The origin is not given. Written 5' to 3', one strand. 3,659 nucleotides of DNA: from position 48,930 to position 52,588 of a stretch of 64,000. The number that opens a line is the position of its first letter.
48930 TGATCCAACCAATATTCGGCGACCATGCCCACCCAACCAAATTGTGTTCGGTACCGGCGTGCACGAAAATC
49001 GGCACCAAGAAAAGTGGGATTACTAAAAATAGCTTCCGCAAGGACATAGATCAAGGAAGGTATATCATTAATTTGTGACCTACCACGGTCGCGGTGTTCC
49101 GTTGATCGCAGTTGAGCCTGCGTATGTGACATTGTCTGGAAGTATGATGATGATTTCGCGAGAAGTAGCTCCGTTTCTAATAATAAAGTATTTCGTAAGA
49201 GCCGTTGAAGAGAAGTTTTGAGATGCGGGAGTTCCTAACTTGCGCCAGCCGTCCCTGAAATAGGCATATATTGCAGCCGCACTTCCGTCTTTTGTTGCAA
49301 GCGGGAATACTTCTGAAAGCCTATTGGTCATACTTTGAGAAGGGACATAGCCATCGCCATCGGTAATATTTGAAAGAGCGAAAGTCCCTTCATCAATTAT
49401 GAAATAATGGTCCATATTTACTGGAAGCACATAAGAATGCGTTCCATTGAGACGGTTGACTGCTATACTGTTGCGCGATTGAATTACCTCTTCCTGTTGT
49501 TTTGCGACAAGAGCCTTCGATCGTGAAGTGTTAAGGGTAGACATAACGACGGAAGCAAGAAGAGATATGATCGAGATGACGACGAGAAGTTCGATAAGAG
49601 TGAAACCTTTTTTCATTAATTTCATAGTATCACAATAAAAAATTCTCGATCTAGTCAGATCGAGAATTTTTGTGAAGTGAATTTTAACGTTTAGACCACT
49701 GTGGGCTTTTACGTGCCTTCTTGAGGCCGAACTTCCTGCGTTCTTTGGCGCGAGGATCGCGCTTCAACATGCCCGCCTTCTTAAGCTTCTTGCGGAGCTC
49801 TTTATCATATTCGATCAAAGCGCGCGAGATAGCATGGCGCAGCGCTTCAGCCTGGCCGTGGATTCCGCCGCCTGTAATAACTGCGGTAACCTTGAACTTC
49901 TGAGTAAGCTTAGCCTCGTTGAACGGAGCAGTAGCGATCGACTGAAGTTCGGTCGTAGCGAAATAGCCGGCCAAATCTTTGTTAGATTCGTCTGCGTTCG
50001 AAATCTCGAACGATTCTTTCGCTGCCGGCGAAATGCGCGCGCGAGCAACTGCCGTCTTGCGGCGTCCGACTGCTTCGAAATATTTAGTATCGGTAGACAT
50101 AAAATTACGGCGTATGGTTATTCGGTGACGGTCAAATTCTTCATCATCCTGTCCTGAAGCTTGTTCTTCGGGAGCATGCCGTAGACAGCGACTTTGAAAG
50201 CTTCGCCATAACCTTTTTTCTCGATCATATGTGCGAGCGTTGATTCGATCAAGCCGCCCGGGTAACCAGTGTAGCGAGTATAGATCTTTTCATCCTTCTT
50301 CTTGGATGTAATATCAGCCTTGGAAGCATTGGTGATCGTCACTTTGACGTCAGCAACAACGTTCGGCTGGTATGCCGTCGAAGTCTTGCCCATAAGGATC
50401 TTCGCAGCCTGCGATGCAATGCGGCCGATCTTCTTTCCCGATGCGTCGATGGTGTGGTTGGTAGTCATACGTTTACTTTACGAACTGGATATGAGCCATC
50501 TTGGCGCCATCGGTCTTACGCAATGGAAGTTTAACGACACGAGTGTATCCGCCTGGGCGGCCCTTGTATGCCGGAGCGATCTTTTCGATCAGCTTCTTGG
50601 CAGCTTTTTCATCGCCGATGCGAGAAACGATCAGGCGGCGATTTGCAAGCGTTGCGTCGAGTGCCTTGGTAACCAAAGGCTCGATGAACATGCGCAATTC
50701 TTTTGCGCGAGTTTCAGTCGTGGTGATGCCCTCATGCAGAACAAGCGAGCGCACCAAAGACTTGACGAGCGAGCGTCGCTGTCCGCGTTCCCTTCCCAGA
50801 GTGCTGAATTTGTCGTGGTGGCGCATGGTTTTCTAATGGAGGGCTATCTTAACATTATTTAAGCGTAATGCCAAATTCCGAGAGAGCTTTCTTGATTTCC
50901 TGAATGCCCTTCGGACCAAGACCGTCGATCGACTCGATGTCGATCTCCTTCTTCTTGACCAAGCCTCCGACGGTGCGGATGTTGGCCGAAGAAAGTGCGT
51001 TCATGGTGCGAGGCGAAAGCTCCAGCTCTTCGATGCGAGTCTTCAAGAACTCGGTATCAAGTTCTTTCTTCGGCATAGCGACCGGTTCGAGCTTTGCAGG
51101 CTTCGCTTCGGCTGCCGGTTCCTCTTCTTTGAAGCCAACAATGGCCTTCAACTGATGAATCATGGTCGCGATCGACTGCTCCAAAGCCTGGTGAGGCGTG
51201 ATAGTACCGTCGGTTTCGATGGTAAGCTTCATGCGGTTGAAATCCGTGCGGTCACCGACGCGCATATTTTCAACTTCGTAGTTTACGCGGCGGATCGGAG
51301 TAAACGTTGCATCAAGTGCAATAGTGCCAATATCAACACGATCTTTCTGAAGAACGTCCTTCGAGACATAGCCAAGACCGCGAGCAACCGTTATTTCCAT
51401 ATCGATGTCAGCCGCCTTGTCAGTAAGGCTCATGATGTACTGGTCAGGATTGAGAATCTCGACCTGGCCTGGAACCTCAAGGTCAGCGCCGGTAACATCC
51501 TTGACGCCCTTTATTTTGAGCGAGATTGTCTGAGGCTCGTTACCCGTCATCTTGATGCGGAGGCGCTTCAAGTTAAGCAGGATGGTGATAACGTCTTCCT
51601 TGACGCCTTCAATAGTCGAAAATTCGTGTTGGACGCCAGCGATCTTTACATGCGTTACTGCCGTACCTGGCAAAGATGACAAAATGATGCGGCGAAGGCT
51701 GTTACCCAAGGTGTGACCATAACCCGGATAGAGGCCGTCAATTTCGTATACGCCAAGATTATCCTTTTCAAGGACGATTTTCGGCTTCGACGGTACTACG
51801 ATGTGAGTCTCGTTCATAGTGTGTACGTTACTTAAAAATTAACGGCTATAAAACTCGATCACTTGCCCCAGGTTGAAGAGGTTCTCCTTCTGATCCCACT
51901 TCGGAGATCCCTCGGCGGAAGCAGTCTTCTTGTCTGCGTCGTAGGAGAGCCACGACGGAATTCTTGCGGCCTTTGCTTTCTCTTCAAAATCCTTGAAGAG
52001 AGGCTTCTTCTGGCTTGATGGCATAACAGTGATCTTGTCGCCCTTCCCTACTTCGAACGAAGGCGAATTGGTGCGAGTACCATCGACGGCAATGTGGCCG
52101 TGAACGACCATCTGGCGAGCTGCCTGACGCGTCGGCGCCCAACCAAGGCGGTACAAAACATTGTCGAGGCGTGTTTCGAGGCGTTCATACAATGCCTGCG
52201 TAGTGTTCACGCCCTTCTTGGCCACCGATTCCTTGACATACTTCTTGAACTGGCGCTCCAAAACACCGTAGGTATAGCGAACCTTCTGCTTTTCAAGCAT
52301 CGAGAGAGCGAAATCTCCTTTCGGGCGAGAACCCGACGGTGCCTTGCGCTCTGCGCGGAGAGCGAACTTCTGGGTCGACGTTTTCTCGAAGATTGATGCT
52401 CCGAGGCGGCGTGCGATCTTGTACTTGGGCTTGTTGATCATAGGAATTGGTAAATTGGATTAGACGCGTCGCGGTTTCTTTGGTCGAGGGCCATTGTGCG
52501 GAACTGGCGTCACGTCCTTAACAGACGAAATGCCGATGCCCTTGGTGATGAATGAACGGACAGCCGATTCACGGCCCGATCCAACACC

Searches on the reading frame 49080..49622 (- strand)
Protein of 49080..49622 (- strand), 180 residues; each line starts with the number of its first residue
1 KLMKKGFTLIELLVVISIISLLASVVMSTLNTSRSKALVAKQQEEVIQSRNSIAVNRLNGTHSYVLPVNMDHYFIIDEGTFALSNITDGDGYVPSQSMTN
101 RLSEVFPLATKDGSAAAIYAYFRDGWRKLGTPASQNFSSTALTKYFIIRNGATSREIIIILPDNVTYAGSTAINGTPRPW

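Call 7: search_protein_families(library=pfam, proteins=[window:49080-49622:-], max_evalue=0.01)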
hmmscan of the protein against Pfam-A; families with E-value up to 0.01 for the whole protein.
window:49080-49622:- (180 aa): 2 families
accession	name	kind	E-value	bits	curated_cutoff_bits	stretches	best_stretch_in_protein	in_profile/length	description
PF07963.17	N_methyl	-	6.3e-08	32.3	21.2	1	4-26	4-26/27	Prokaryotic N-terminal methylation motif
PF11773.13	ComGE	-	0.0011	19.3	25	1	9-48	2-41/82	Competence system putative prepilin ComGE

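Call 18: search_protein_families(library=ncbifam, proteins=[window:49080-49622:-], max_evalue=0.01)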
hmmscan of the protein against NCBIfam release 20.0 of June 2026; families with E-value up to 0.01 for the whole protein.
window:49080-49622:- (180 aa): 14 families
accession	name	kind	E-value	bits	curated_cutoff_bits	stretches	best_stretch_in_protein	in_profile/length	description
NF041013.1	T4P_ComGE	equivalog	7.4e-09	35.6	49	1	4-48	3-47/83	competence type IV pilus minor pilin ComGE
TIGR02532.1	IV_pilin_GFxxxE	domain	1.1e-08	34.5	16.3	1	4-26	1-23/24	prepilin-type N-terminal cleavage/methylation domain-containing protein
TIGR01708.2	typeII_sec_gspH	equivalog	2.1e-08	34.3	80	1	5-45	2-42/169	type II secretion system minor pseudopilin GspH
TIGR01710.1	typeII_sec_gspG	equivalog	2.7e-07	30.7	88.85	1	5-59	1-55/134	type II secretion system major pseudopilin GspG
NF007862.0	PRK10574.1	equivalog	5.4e-06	26.6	138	1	4-58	4-58/145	prepilin peptidase-dependent pilin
NF040999.1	pilin_ComGC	equivalog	1.7e-05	24.9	75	1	4-36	1-33/84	competence type IV pilus major pilin ComGC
NF041002.1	pilin_ComGF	equivalog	0.00011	22.4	80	1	4-42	1-39/139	competence type IV pilus minor pilin ComGF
TIGR02596.1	TIGR02596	subfamily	0.00012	22.2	70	1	7-35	1-30/196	Verru_Chthon cassette protein D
NF040982.1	ComGD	equivalog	0.00048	20.6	70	1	4-41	1-37/139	competence type IV pilus minor pilin ComGD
NF007800.0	PRK10506.1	equivalog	0.00053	19.9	158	1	4-39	8-43/163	prepilin peptidase-dependent protein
TIGR01707.1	gspI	equivalog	0.00083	19.8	44.35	1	6-36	1-31/101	type II secretion system minor pseudopilin GspI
NF041775.1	typeIV_PilA_Myxo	equivalog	0.0011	19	400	1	4-40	10-48/214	type IV pilin protein PilA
TIGR01711.1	gspJ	equivalog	0.0014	18.5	64.85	1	5-46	1-42/192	type II secretion system minor pseudopilin GspJ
TIGR02599.1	TIGR02599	subfamily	0.0057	15.9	256.5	1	6-44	1-39/361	Verru_Chthon cassette protein C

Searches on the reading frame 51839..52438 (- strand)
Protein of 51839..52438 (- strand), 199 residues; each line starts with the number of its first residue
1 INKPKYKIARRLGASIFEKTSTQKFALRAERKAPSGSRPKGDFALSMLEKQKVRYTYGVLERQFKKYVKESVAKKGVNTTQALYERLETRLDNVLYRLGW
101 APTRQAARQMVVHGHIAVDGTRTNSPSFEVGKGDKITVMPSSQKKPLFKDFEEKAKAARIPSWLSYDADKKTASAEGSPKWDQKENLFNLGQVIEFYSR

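Call 17: search_protein_families(library=pfam, proteins=[window:51839-52438:-], max_evalue=0.01)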
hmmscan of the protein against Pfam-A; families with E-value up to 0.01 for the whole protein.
window:51839-52438:- (199 aa): 3 families
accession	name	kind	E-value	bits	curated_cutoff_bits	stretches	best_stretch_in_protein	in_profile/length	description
PF01479.30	S4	-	2.1e-16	59.8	22.8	1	90-136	2-48/48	S4 domain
PF00163.24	Ribosomal_S4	-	1e-12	49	23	1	3-87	4-94/95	Ribosomal protein S4/S9 N-terminal domain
PF22421.1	SYY_C-terminal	-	0.00025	21.3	27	1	75-136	7-66/83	Tyrosine--tRNA ligase SYY-like C-terminal domain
